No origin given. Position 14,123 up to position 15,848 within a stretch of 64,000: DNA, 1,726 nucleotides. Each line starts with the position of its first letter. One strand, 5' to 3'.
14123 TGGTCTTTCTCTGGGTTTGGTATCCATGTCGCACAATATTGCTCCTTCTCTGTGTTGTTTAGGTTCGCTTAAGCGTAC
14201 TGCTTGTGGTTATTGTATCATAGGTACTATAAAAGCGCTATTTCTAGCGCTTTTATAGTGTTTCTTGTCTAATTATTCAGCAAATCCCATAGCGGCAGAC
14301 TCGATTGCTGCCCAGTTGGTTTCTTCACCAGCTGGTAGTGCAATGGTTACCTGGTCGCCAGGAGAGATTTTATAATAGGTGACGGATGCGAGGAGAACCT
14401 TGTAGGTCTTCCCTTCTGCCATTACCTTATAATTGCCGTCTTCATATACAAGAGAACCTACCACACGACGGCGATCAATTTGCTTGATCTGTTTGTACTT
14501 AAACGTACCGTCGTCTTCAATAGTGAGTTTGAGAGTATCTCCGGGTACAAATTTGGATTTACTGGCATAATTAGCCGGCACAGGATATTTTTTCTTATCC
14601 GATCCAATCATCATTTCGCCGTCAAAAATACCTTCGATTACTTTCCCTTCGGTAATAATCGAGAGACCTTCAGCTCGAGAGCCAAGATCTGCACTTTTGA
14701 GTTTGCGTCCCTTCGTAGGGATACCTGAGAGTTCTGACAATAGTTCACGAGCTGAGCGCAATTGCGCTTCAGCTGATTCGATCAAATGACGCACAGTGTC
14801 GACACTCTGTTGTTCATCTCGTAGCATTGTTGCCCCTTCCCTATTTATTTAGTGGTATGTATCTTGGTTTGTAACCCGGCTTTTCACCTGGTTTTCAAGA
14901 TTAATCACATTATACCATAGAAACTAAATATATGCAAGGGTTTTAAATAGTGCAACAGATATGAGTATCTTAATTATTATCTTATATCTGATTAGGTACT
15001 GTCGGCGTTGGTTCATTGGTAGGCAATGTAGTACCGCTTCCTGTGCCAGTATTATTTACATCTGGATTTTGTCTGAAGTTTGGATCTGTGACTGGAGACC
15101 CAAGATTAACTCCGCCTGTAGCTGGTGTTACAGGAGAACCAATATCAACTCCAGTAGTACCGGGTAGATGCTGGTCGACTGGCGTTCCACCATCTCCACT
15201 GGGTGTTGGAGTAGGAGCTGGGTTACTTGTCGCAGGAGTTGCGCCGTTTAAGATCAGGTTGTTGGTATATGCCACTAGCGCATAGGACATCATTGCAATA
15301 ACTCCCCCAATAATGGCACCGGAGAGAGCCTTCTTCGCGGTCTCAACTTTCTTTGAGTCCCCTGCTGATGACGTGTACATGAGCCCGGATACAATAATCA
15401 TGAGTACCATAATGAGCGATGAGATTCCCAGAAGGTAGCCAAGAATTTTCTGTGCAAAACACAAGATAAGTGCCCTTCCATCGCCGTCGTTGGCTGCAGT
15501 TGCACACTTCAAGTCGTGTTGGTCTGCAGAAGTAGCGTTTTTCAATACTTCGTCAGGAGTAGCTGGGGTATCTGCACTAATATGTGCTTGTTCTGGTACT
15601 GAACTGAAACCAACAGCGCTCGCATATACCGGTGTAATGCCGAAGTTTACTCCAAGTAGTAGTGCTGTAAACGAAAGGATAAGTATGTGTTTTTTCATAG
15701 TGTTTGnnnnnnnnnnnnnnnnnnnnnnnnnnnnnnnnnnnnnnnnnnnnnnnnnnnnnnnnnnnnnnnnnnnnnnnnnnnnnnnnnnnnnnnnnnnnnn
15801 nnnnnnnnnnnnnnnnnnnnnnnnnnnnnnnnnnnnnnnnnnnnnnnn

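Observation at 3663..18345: Convergent pair of paralogous membrane-anchored TrwB/TraD-like ATPases flanking an island of uncharacterised membrane and secreted proteins: candidate novel translocation system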

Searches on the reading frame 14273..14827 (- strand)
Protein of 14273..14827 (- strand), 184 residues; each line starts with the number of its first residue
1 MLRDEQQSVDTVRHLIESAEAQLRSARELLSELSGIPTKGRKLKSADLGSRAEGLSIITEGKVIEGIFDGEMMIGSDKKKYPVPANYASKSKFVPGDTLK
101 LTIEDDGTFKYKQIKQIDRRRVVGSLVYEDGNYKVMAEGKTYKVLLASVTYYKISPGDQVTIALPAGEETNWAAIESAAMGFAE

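Call 4: search_protein_families(library=pfam, proteins=[window:14273-14827:-], max_evalue=0.1)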
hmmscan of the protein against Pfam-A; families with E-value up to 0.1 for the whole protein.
window:14273-14827:- (184 aa): 1 family
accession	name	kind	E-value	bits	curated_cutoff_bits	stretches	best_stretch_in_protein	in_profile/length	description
PF04170.18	NlpE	-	0.065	14.5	22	0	99-155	15-69/86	NlpE N-terminal domain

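Call 9: search_protein_families(library=ncbifam, proteins=[window:14273-14827:-], max_evalue=0.01)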
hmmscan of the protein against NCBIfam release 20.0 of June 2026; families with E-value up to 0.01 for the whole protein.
window:14273-14827:- (184 aa): 0 families

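Call 35: find_homologous_proteins(query=window:14273-14827:-)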
Query window:14273-14827:- (184 aa): 7815 proteins with E <= 0.001 among 8000 candidates; the best 120 are listed.
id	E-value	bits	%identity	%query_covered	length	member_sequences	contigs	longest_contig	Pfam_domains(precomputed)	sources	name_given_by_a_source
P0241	1.4e-112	391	100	100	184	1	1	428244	-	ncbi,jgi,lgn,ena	ncbi:MAG: hypothetical protein WC045_00145 [Patescibacteria group bacterium]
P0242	1.8e-87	309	79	93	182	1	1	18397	-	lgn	-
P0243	7.3e-78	278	71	98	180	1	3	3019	-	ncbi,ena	-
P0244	1.7e-75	270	70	97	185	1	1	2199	-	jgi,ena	-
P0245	3.0e-75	270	72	95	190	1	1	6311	-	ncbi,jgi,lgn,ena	-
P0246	2.6e-74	267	72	95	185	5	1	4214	-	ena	-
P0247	1.1e-73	265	72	94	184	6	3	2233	-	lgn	-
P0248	2.7e-73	263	71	94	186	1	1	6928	-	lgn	-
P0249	3.0e-73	263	71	96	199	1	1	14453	-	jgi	-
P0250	3.2e-73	263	69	98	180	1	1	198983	-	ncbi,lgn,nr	ncbi:hypothetical protein HYV44_00175 [Candidatus Microgenomates bacterium]|nr:hypothetical protein 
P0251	6.8e-73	262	69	98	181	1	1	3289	-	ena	-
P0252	7.4e-73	262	70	95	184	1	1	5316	-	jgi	-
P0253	4.4e-72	259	69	94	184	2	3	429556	-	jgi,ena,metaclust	metaclust:\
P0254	4.6e-72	259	69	97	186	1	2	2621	-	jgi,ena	-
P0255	1.0e-71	258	70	91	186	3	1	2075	-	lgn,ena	-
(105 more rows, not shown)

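Call 50: predict_structure(alignment_id=A3)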
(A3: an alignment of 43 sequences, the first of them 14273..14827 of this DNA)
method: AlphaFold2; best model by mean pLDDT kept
length: 184 residues; sequences in the alignment: 43
mean_pLDDT: 86.7   pTM: 0.65
mean pLDDT of the five models: 86.7, 86.2, 84.7, 84.6, 84.2
residues with pLDDT >= 90: 112; 70-90: 51; 50-70: 15; < 50: 6
segments of 3 or more residues with pLDDT < 50: 39-42
pLDDT, mean of each block of 10 residues (from residue 1): 77 91 86 64 64 73 89 92 90 94 91 95 97 96 94 95 93 92 54
secondary structure, 60 per line:
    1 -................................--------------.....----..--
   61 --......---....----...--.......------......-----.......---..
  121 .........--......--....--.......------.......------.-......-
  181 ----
elements in order: H2-33 H48-52 E63-68 E72-75 E80-82 H85-91 E98-103 E109-115 E119-129 E132-137 E140-143 H146-152 E159-165 E174-179

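Call 81: search_protein_families(library=padloc, proteins=[window:14273-14827:-], max_evalue=0.001)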
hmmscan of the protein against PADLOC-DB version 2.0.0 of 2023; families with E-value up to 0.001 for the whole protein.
window:14273-14827:- (184 aa): 0 families

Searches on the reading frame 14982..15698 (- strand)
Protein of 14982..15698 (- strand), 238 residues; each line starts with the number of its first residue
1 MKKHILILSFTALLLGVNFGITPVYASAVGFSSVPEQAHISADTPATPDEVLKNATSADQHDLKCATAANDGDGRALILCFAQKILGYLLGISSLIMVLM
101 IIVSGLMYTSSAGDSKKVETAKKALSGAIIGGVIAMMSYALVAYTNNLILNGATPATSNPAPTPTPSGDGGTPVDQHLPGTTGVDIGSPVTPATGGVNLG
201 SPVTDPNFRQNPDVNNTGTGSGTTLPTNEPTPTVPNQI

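Call 4: search_protein_families(library=pfam, proteins=[window:14982-15698:-], max_evalue=0.1)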
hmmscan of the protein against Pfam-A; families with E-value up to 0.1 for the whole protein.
window:14982-15698:- (238 aa): 3 families
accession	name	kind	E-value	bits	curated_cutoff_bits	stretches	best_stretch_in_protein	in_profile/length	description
PF18895.5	T4SS_pilin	-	1.8e-07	31.5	26.6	1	82-142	9-68/71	Type IV secretion system pilin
PF19607.4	DUF6112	-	6e-05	23.2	25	1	83-152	17-85/88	Family of unknown function (DUF6112)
PF04956.18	TrbC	-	8.4e-05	23.2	27.9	1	76-144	35-97/98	TrbC/VIRB2 pilin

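Call 9: search_protein_families(library=ncbifam, proteins=[window:14982-15698:-], max_evalue=0.01)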
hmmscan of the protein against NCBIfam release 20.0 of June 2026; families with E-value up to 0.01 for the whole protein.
window:14982-15698:- (238 aa): 1 family
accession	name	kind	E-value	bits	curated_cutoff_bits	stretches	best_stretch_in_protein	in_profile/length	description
NF045849.1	ICE_MMCAP2_0565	equivalog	3.9e-05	23.3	40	1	82-142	13-73/80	Mbov_0395 family pilin-like conjugal transfer protein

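Call 81: search_protein_families(library=padloc, proteins=[window:14982-15698:-], max_evalue=0.001)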
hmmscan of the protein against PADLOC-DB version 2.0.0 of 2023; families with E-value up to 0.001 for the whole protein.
window:14982-15698:- (238 aa): 0 families
